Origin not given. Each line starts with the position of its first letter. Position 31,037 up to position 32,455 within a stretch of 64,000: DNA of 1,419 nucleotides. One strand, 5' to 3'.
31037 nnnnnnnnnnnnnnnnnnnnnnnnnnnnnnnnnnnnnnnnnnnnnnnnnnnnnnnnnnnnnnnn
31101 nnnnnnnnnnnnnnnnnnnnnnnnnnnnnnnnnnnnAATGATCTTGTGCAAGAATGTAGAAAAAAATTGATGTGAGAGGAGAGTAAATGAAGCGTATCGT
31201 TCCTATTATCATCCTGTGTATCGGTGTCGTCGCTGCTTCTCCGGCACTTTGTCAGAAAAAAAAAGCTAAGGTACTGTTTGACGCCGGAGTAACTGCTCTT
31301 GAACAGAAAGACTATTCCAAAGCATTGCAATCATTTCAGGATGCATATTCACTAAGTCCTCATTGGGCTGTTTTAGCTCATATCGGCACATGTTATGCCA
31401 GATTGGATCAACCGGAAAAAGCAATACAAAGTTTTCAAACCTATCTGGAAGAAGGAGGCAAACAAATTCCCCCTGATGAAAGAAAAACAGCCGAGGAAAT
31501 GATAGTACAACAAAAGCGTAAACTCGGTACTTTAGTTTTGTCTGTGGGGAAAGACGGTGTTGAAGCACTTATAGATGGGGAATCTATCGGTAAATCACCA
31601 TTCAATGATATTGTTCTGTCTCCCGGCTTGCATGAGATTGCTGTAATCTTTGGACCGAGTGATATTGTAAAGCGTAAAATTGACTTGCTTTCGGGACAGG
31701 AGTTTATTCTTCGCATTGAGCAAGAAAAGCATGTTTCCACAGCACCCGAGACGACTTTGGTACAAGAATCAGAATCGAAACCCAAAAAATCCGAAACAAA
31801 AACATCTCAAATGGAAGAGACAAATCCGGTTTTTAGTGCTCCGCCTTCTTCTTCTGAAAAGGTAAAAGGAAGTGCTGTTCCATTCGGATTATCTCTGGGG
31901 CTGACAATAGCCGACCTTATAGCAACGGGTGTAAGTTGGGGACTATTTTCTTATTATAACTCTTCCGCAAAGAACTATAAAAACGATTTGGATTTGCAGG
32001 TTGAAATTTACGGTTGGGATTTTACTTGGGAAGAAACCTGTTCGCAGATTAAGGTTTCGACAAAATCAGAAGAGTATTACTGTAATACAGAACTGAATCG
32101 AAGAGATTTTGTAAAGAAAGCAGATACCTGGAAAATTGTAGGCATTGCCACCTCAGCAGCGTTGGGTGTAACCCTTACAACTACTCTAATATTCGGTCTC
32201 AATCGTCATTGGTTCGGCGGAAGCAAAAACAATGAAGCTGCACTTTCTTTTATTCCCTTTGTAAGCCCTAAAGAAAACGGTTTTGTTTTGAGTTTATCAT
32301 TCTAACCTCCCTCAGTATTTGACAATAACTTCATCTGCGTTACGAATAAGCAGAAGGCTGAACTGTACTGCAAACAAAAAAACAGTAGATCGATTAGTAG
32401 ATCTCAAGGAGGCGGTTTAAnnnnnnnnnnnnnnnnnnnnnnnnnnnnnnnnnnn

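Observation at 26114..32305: ECF sigma/anti-sigma pair followed by two secreted proteins, a PEGA pseudokinase and a TPR-PEGA protein, all on one strand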

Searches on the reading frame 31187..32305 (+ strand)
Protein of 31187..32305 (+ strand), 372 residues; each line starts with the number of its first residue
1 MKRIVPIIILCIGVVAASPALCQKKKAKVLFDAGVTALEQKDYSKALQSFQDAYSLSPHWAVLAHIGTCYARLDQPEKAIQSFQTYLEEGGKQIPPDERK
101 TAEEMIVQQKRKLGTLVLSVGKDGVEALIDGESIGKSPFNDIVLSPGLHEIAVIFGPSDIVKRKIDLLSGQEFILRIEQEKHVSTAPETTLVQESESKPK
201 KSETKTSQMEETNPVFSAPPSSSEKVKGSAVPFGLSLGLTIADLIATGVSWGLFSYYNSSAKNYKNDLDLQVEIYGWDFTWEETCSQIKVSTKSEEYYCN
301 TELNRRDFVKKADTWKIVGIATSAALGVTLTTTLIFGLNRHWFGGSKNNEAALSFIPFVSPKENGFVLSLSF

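Call 4: search_protein_families(library=pfam, proteins=[window:31187-32305:+], max_evalue=0.1)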
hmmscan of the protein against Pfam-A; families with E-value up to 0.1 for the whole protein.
window:31187-32305:+ (372 aa): 11 families
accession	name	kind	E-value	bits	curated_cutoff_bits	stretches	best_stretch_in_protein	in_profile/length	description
PF07719.23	TPR_2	-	1.1e-08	35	27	1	27-59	1-33/34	Tetratricopeptide repeat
PF00515.34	TPR_1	-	9.7e-08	32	27.8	2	62-88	3-29/34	Tetratricopeptide repeat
PF14559.12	TPR_19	-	6e-06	26.9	25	1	37-91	1-56/68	Tetratricopeptide repeat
PF13181.12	TPR_8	-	1.4e-05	25.3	25.7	0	27-58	1-32/34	Tetratricopeptide repeat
PF13424.12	TPR_12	-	1.5e-05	25.5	30.1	1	26-56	44-74/77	Tetratricopeptide repeat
PF13174.12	TPR_6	-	0.0001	23.1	26.3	0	65-88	5-28/33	Tetratricopeptide repeat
PF13432.12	TPR_16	-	0.00013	22.8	32.7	1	32-90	2-61/65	Tetratricopeptide repeat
PF13371.12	TPR_9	-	0.00021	21.7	35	1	37-91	5-60/73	Tetratricopeptide repeat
PF11846.14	Wzy_C_2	-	0.019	15.3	28.5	1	30-86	116-172/191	Virulence factor membrane-bound polymerase, C-terminal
PF13525.12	YfiO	-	0.028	14.6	25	1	25-87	3-69/203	Outer membrane lipoprotein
PF08308.17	PEGA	-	0.038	14.3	20.8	1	114-155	2-43/71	PEGA domain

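Call 5: search_protein_families(library=ncbifam, proteins=[window:31187-32305:+], max_evalue=0.1)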
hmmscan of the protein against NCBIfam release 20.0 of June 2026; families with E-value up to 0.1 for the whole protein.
window:31187-32305:+ (372 aa): 14 families
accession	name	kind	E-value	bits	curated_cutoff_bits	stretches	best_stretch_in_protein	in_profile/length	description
TIGR02552.1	LcrH_SycD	equivalog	6.2e-05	22.7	104.8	1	22-91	47-117/136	SycD/LcrH family type III secretion system chaperone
TIGR02917.1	PEP_TPR_lipo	equivalog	0.00011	20.2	312.2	1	32-93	708-769/899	XrtA/PEP-CTERM system TPR-repeat protein PrsT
NF047815.1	LIC10124_lipo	equivalog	0.0011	17.6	650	1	116-175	200-259/516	LIC10124 family lipoprotein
NF040959.1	MamA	equivalog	0.0029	17.1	200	1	24-85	136-198/204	magnetosome protein MamA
NF002725.1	PRK02603.1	equivalog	0.0031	17.5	143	1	15-93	23-105/173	photosystem I assembly protein Ycf3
NF033758.1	gliding_GltE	equivalog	0.0033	16.5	225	1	24-94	287-359/411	adventurous gliding motility TPR repeat lipoprotein GltE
TIGR03302.1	OM_YfiO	subfamily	0.0035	16.9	81.4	1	23-87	29-97/239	outer membrane protein assembly factor BamD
NF047371.1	FlcA_CTERM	equivalog_domain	0.0076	14.7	300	1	6-59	100-154/646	periplasmic flagellar collar protein FlcA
NF047558.1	TPR_END_plus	domain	0.01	15.7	32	0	67-90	6-29/56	TPR end-of-group domain-containing protein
TIGR02521.1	type_IV_pilW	equivalog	0.012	15.1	154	1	39-88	111-163/234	type IV pilus biogenesis/stability protein PilW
TIGR02795.1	tol_pal_ybgF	equivalog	0.017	15.7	90.1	1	30-90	5-69/119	tol-pal system protein YbgF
NF052304.1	CdsG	equivalog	0.027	14.7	170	1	28-84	9-66/133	CdsG family type III secretion system protein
TIGR00540.1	TPR_hemY_coli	hypoth_equivalog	0.046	12.5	142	1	22-84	321-383/385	heme biosynthesis-associated TPR protein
TIGR00990.1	3a0801s09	subfamily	0.086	11.4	757.25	0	23-82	123-182/615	mitochondrial import receptor subunit TOM70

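Call 68: search_solved_structures(query=A4, max_evalue=1)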
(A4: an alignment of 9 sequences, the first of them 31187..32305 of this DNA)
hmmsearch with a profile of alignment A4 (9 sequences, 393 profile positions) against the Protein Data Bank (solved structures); distinct sequences matched with E-value up to 1: 100 (the best 60 are shown).
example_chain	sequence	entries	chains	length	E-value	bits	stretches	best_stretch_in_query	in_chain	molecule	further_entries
7obi_A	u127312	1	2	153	1.6e-07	33.8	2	28-89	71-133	CTPR-rv4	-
9qhb_A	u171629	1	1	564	2.1e-07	33.4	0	28-89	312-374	Engineered tetratricopeptide repeat protein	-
9qhc_A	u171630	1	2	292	5e-05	25.6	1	28-89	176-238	Engineered tetratricopeptide repeat protein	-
8bu0_A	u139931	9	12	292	9.2e-05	24.8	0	28-89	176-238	Consensus tetratricopeptide repeat protein | Crystal structure of an 8-repeat consensus TPR superhelix with Zinc. | Monomer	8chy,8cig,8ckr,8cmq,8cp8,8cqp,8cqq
5lyn_A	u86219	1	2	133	0.0011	21.3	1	24-61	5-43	Small glutamine-rich tetratricopeptide repeat-containing protein 2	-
6af0_A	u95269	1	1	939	0.0013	21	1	40-93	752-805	Ctr9 protein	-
5lyp_A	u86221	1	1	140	0.0014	20.9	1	25-61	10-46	Small glutamine-rich tetratricopeptide repeat-containing protein 2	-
8ch0_A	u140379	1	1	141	0.0044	19.2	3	28-89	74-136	Consensus tetratricopeptide repeat protein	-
3kd7_A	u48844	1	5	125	0.0045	19.2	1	33-89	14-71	CTPR390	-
5hrz_A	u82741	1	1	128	0.0046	19.2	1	25-113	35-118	TPR domain protein 1na0C3_3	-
2fo7_A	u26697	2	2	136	0.0053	19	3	28-89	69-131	SYNTHETIC CONSENSUS TPR PROTEIN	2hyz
6vl6_A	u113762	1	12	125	0.0056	18.9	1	25-89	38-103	T33_dn2A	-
9pzb_P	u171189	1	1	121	0.0069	18.6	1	267-337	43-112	E4K Fab heavy chain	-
9llv_A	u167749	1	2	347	0.0078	18.4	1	24-61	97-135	Small glutamine-rich tetratricopeptide repeat-containing protein 2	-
8uzc_H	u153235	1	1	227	0.014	17.6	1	267-332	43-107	UT14 Fab heavy chain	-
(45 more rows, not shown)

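Call 69: search_protein_families(library=pfam, alignment_id=A4, max_evalue=0.05)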
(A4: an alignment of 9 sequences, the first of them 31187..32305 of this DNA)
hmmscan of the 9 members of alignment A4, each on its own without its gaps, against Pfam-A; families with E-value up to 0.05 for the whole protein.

A. member 1, window:31187-32305:+ (372 aa): 11 families
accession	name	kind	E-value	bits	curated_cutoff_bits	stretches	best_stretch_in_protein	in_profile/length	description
PF07719.23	TPR_2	-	1.1e-08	35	27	1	27-59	1-33/34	Tetratricopeptide repeat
PF00515.34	TPR_1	-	9.7e-08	32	27.8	2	62-88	3-29/34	Tetratricopeptide repeat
PF14559.12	TPR_19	-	6e-06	26.9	25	1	37-91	1-56/68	Tetratricopeptide repeat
PF13181.12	TPR_8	-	1.4e-05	25.3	25.7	0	27-58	1-32/34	Tetratricopeptide repeat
PF13424.12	TPR_12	-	1.5e-05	25.5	30.1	0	26-56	44-74/77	Tetratricopeptide repeat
PF13174.12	TPR_6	-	0.0001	23.1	26.3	0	65-88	5-28/33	Tetratricopeptide repeat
PF13432.12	TPR_16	-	0.00013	22.8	32.7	1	32-90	2-61/65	Tetratricopeptide repeat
PF13371.12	TPR_9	-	0.00021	21.7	35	1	37-91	5-60/73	Tetratricopeptide repeat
PF11846.14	Wzy_C_2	-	0.019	15.3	28.5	1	30-86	116-172/191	Virulence factor membrane-bound polymerase, C-terminal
PF13525.12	YfiO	-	0.028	14.6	25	1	25-87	3-69/203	Outer membrane lipoprotein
PF08308.17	PEGA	-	0.038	14.3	20.8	0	114-155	2-43/71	PEGA domain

B. families by the number of members that match (of 9 scanned): 21 families
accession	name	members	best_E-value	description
PF08308.17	PEGA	9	4.3e-17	PEGA domain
PF07719.23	TPR_2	9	5.5e-10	Tetratricopeptide repeat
PF13432.12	TPR_16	9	2e-08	Tetratricopeptide repeat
PF00515.34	TPR_1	8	2.4e-10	Tetratricopeptide repeat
PF14559.12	TPR_19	6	3.2e-07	Tetratricopeptide repeat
PF13424.12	TPR_12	5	1.5e-05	Tetratricopeptide repeat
PF13181.12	TPR_8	4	1.1e-05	Tetratricopeptide repeat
PF13174.12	TPR_6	3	1.1e-06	Tetratricopeptide repeat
PF05887.16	Trypan_PARP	3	7.2e-06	Procyclic acidic repetitive protein (PARP)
PF13525.12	YfiO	3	0.023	Outer membrane lipoprotein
PF13428.12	TPR_14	2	4.3e-05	Tetratricopeptide repeat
PF13371.12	TPR_9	2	0.00021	Tetratricopeptide repeat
PF11008.14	DUF2846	2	0.033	Protein of unknown function (DUF2846)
PF07219.19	HemY_N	2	0.046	HemY protein N-terminus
PF13620.12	CarboxypepD_reg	1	0.002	Carboxypeptidase regulatory-like domain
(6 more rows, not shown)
